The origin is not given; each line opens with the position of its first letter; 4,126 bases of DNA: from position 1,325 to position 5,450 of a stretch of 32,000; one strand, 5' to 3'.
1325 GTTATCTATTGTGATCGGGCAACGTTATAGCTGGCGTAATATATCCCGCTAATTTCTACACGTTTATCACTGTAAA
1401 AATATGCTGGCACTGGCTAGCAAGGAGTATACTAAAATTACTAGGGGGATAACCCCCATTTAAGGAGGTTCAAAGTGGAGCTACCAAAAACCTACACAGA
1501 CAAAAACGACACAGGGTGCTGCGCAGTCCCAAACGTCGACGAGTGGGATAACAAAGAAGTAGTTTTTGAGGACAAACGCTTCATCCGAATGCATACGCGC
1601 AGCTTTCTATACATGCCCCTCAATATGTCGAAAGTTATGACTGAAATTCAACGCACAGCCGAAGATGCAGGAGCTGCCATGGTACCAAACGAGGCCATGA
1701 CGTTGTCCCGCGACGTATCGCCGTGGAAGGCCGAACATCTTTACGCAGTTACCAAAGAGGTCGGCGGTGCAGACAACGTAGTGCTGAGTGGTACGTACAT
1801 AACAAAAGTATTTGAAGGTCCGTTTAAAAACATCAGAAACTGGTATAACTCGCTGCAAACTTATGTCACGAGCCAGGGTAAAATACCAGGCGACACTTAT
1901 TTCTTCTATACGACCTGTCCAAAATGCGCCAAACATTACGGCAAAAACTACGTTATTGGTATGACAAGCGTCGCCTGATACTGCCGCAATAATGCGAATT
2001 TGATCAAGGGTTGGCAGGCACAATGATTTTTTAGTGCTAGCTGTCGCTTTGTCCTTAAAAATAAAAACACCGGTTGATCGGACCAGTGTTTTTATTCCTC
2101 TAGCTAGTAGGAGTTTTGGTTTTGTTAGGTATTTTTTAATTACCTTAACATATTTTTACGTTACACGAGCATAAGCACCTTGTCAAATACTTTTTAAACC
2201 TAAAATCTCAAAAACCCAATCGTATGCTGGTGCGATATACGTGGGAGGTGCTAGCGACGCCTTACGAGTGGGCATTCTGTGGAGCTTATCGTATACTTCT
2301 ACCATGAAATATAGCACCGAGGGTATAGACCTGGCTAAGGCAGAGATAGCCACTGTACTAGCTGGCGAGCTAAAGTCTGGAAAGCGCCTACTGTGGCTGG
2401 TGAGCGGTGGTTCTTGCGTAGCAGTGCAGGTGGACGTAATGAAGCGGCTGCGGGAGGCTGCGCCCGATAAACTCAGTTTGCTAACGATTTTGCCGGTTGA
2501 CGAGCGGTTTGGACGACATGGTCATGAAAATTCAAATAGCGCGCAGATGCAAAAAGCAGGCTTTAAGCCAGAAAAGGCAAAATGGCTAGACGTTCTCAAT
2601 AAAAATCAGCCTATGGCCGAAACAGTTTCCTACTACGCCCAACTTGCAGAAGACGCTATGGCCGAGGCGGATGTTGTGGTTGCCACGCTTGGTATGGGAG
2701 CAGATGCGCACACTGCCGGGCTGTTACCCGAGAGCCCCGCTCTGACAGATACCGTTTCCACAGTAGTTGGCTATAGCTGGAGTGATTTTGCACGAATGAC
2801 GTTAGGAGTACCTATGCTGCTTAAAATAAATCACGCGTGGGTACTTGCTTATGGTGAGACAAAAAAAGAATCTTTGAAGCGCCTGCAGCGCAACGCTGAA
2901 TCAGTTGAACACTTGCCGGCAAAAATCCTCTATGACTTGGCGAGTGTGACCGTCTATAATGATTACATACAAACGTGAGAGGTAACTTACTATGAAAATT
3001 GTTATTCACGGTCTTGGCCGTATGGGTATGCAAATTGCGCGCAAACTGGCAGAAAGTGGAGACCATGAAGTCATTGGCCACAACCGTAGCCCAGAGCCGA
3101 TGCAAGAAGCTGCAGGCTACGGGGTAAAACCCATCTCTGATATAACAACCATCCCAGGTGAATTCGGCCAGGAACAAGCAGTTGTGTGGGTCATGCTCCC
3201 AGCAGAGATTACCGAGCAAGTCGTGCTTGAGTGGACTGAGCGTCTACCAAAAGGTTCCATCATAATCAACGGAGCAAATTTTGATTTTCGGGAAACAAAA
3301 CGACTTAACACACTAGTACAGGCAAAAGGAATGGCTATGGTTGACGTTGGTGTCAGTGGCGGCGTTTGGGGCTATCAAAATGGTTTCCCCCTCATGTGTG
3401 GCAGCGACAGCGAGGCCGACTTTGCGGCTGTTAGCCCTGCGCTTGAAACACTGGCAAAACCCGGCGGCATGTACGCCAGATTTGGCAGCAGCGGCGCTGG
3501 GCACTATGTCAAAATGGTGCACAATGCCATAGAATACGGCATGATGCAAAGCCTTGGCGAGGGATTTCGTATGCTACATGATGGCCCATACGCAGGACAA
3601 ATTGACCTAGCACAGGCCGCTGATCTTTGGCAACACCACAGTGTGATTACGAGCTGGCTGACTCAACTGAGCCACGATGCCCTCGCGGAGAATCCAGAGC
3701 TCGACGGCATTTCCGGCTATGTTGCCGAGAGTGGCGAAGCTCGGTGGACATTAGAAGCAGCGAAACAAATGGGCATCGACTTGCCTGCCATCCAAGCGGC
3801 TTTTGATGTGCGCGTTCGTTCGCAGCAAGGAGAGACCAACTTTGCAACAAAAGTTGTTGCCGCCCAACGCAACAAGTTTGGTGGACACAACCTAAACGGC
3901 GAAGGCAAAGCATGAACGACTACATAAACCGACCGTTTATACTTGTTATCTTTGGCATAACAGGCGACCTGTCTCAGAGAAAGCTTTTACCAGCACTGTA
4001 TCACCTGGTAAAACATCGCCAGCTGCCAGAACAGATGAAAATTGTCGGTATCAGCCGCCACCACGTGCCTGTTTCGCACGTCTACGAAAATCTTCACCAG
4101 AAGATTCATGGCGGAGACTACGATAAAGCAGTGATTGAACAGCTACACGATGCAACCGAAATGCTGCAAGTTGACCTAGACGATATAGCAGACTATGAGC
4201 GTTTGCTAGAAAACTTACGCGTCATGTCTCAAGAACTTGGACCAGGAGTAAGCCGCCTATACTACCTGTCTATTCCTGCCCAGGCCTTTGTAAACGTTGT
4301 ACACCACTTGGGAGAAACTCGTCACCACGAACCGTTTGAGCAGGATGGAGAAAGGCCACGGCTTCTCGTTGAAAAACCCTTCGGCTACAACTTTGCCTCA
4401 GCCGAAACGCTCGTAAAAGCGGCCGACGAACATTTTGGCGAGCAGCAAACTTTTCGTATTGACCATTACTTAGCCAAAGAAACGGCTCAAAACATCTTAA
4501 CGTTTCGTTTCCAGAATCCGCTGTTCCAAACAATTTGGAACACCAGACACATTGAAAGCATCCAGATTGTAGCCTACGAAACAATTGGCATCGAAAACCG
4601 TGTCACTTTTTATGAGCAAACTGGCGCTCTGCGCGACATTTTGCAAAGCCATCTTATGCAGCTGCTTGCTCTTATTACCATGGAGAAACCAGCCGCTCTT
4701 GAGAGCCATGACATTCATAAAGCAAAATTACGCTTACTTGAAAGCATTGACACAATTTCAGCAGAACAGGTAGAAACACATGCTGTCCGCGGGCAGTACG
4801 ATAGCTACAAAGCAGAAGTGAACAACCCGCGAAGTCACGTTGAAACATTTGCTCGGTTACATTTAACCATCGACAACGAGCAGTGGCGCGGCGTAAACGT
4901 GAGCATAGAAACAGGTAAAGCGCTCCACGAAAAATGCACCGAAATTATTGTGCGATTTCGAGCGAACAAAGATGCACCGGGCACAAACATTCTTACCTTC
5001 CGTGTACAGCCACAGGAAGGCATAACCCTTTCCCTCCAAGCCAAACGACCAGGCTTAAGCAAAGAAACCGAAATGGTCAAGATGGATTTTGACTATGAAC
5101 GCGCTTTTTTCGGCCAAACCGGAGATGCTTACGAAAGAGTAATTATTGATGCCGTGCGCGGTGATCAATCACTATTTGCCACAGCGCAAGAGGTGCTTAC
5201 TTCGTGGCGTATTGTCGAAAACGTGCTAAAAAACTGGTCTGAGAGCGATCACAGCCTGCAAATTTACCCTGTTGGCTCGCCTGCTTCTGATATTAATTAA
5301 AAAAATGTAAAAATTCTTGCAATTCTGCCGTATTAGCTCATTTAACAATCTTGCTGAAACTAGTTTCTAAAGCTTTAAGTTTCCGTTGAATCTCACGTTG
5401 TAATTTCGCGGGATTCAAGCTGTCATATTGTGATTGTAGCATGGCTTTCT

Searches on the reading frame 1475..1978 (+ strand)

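Call 39: search_protein_families(library=pfam, proteins=[window:1475-1978:+], max_evalue=0.00001)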
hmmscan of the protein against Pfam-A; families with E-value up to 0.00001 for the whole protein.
window:1475-1978:+ (167 aa): 1 family
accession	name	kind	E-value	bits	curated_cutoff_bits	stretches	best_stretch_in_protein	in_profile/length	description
PF20603.3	Bact_hydrolase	-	1.6e-61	207.4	27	1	9-166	4-160/160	Bacterial hydrolase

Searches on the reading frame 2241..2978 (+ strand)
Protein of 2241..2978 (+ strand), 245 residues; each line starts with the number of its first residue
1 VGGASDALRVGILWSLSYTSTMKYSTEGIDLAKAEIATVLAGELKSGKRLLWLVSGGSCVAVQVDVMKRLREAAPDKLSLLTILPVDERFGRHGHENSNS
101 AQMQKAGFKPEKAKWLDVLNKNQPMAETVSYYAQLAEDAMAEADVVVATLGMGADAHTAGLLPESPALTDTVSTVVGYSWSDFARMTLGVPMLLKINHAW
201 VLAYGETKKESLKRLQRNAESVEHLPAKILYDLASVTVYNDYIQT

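Call 39: search_protein_families(library=pfam, proteins=[window:2241-2978:+], max_evalue=0.00001)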
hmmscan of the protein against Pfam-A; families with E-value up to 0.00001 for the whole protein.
window:2241-2978:+ (245 aa): 1 family
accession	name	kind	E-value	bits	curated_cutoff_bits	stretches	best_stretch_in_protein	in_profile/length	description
PF01182.26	Glucosamine_iso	-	9.8e-26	91.4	27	1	32-230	10-216/225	Glucosamine-6-phosphate isomerases/6-phosphogluconolactonase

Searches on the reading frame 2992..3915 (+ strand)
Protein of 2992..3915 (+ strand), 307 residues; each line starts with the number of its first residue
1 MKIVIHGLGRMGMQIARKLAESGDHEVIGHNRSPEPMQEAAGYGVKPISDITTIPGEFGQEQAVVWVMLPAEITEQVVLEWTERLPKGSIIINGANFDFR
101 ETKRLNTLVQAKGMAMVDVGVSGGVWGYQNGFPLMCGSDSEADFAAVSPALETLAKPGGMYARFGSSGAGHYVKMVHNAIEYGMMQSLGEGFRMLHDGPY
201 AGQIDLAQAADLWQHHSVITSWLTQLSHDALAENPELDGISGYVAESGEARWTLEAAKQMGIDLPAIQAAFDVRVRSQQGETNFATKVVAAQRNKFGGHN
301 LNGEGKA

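Call 39: search_protein_families(library=pfam, proteins=[window:2992-3915:+], max_evalue=0.00001)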
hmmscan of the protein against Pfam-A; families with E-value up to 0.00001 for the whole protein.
window:2992-3915:+ (307 aa): 3 families
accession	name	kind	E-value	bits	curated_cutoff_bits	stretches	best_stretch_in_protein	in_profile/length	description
PF03446.21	NAD_binding_2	-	7.4e-27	94.8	21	1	3-156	2-154/161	NAD binding domain of 6-phosphogluconate dehydrogenase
PF00393.24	6PGD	-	1.1e-19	71.3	27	1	170-292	1-128/290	6-phosphogluconate dehydrogenase, C-terminal domain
PF03807.23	F420_oxidored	-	7.9e-08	33.2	21.6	1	2-93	1-90/94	NADP oxidoreductase coenzyme F420-dependent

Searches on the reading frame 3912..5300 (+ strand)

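Call 39: search_protein_families(library=pfam, proteins=[window:3912-5300:+], max_evalue=0.00001)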
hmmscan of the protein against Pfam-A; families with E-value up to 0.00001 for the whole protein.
window:3912-5300:+ (462 aa): 2 families
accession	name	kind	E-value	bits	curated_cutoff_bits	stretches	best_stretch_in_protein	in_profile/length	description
PF02781.21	G6PD_C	-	4.3e-85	285.8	27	1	196-456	1-278/296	Glucose-6-phosphate dehydrogenase, C-terminal domain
PF00479.28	G6PD_N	-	3e-46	158.8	22.1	1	12-194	1-183/183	Glucose-6-phosphate dehydrogenase, NAD binding domain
